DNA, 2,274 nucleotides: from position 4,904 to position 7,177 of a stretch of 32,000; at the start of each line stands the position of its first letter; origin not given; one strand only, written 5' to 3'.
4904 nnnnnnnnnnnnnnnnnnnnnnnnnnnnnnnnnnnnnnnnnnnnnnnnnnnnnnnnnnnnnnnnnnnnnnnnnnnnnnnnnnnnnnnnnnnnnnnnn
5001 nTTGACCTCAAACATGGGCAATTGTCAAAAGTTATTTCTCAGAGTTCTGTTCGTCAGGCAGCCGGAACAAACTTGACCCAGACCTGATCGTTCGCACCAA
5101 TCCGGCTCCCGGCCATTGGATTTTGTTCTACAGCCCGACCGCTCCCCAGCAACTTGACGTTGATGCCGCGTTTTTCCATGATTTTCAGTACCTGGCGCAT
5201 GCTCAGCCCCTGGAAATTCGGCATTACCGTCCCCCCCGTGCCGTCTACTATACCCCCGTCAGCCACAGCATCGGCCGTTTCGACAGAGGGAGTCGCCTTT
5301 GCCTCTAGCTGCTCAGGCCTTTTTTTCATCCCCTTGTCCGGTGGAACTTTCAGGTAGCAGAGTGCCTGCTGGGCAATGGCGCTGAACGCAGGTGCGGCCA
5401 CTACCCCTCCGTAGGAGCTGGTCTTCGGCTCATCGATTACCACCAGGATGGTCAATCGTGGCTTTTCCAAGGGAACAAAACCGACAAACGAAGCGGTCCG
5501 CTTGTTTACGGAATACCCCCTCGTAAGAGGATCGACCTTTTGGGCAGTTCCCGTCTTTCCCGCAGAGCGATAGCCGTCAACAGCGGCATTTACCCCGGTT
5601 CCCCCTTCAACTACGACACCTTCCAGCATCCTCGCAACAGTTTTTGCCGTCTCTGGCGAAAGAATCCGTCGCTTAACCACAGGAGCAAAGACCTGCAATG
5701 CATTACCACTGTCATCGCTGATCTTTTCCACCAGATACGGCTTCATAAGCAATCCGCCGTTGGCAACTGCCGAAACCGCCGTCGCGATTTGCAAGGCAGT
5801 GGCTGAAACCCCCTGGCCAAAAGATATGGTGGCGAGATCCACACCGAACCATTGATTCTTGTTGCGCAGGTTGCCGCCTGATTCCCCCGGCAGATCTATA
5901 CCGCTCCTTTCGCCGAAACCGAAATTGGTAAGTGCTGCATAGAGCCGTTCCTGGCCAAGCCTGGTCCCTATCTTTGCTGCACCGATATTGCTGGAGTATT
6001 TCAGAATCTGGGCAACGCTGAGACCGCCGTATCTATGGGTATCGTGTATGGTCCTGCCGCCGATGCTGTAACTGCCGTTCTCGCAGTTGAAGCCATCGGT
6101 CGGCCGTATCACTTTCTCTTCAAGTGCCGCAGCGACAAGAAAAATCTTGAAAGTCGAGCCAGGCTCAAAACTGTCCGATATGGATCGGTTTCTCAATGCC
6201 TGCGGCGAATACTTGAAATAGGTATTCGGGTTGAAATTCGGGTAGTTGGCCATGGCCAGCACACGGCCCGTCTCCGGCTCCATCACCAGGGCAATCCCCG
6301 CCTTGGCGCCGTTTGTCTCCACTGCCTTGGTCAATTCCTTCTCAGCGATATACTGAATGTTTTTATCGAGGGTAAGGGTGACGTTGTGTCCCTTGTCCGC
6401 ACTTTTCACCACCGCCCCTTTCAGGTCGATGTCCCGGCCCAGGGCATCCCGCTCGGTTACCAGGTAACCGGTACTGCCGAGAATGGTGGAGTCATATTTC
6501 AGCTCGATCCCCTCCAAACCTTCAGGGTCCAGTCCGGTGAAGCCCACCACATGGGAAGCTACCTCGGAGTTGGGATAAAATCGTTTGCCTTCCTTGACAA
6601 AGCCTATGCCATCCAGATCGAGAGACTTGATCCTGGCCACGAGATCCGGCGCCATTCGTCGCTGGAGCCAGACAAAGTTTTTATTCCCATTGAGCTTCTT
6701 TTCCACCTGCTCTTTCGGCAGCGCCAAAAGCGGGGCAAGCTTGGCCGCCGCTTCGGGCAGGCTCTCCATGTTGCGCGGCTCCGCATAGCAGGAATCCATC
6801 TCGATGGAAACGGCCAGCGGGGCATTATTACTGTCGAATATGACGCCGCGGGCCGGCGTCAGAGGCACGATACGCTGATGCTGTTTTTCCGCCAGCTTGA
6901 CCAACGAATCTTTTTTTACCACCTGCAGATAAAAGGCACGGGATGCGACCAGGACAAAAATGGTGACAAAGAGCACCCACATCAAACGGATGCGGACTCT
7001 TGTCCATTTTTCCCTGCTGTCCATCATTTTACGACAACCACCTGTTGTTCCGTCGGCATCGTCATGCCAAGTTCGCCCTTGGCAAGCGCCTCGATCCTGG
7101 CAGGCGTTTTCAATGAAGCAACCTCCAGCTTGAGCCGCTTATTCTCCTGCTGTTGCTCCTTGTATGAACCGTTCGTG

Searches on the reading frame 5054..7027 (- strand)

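Call 43: search_protein_families(library=pfam, proteins=[window:5054-7027:-], max_evalue=0.01)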
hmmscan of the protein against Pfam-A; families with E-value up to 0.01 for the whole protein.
window:5054-7027:- (657 aa): 4 families
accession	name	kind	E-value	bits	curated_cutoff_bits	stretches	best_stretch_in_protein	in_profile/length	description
PF00905.27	Transpeptidase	-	2.5e-82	276.9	22.1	1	244-552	1-298/299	Penicillin binding protein transpeptidase domain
PF03717.20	PBP_dimer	-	2.4e-16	61.1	24.4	1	57-200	3-176/180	Penicillin-binding Protein dimerisation domain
PF03793.24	PASTA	-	3.1e-09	37.1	23.2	1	601-653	2-62/64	PASTA domain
PF13354.11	Beta-lactamase2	-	0.0073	16.1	22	0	285-498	19-193/214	Beta-lactamase enzyme family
